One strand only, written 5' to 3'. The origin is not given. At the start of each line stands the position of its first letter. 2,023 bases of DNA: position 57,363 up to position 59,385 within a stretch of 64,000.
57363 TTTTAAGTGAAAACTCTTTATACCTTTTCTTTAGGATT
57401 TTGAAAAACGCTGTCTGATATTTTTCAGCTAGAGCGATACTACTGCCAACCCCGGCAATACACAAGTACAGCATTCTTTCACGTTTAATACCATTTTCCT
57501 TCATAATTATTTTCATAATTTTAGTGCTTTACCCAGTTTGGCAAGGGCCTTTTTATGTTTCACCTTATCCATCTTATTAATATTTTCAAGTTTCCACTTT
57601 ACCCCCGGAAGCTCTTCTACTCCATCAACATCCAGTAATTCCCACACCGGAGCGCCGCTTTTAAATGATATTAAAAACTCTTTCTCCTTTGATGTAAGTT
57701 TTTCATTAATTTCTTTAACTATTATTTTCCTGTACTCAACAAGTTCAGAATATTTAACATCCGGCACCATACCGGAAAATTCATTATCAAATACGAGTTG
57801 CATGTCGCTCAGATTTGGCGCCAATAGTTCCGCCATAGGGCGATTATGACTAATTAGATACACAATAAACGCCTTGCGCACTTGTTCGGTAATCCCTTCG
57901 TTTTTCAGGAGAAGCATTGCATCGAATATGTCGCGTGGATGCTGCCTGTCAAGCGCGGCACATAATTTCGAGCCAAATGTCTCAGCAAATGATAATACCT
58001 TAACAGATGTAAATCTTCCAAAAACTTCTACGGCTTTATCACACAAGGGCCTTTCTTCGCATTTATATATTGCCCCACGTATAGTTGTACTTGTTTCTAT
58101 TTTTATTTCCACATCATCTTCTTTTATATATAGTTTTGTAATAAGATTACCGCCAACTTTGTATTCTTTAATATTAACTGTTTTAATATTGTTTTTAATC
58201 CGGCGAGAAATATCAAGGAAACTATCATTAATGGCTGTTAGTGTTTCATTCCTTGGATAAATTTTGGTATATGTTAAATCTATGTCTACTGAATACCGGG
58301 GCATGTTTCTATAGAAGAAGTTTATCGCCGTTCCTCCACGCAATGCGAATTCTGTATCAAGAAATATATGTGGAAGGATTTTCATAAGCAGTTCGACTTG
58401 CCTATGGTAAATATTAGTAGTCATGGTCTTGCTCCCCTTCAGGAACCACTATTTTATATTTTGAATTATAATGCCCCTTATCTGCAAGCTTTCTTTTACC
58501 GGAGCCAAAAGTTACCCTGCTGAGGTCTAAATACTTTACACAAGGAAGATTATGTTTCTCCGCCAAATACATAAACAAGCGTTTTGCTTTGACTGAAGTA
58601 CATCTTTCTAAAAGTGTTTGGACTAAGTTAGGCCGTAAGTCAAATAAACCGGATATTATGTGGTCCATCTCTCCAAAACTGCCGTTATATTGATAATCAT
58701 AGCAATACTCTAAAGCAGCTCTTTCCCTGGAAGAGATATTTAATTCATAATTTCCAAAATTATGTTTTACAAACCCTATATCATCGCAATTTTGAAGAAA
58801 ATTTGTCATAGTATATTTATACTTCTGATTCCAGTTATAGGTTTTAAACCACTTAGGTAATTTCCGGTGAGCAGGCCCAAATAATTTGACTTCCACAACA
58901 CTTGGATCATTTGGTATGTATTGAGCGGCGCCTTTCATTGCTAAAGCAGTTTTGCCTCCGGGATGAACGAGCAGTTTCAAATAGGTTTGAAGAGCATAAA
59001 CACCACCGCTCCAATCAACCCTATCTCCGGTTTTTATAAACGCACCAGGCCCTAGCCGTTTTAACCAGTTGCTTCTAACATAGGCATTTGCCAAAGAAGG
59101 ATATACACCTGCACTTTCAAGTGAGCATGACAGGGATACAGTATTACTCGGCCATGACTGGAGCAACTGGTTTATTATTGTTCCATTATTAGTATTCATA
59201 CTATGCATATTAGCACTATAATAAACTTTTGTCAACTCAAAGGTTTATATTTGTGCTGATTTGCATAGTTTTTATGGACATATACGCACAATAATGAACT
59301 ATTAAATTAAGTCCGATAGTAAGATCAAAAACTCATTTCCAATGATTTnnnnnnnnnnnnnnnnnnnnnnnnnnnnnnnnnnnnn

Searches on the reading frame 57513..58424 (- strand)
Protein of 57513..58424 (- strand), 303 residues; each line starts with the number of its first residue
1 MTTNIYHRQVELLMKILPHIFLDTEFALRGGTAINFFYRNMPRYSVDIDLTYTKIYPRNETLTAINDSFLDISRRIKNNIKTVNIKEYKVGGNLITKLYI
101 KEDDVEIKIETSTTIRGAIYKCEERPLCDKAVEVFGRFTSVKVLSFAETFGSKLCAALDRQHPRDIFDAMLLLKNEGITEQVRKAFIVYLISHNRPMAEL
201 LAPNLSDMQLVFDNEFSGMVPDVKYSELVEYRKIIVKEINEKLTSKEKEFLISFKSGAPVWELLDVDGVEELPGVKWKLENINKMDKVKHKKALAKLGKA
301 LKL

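Call 7: search_protein_families(library=pfam, proteins=[window:57513-58424:-])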
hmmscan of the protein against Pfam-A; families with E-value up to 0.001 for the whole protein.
window:57513-58424:- (303 aa): 1 family
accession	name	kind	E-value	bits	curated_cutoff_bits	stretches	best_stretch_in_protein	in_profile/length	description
PF08843.17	AbiEii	-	4.3e-34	118.9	22.5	1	13-215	3-215/238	Nucleotidyl transferase AbiEii toxin, Type IV TA system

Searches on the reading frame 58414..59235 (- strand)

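Call 7: search_protein_families(library=pfam, proteins=[window:58414-59235:-])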
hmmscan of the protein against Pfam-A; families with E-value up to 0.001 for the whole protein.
window:58414-59235:- (273 aa): 2 families
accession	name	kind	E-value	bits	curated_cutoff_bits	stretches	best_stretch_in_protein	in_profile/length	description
PF11459.13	AbiEi_3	-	3.4e-42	144.1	26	1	115-265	3-157/157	Transcriptional regulator, AbiEi antitoxin, Type IV TA system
PF17194.10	AbiEi_3_N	-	7e-23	80.9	26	1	20-108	4-92/93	Transcriptional regulator, AbiEi antitoxin N-terminal domain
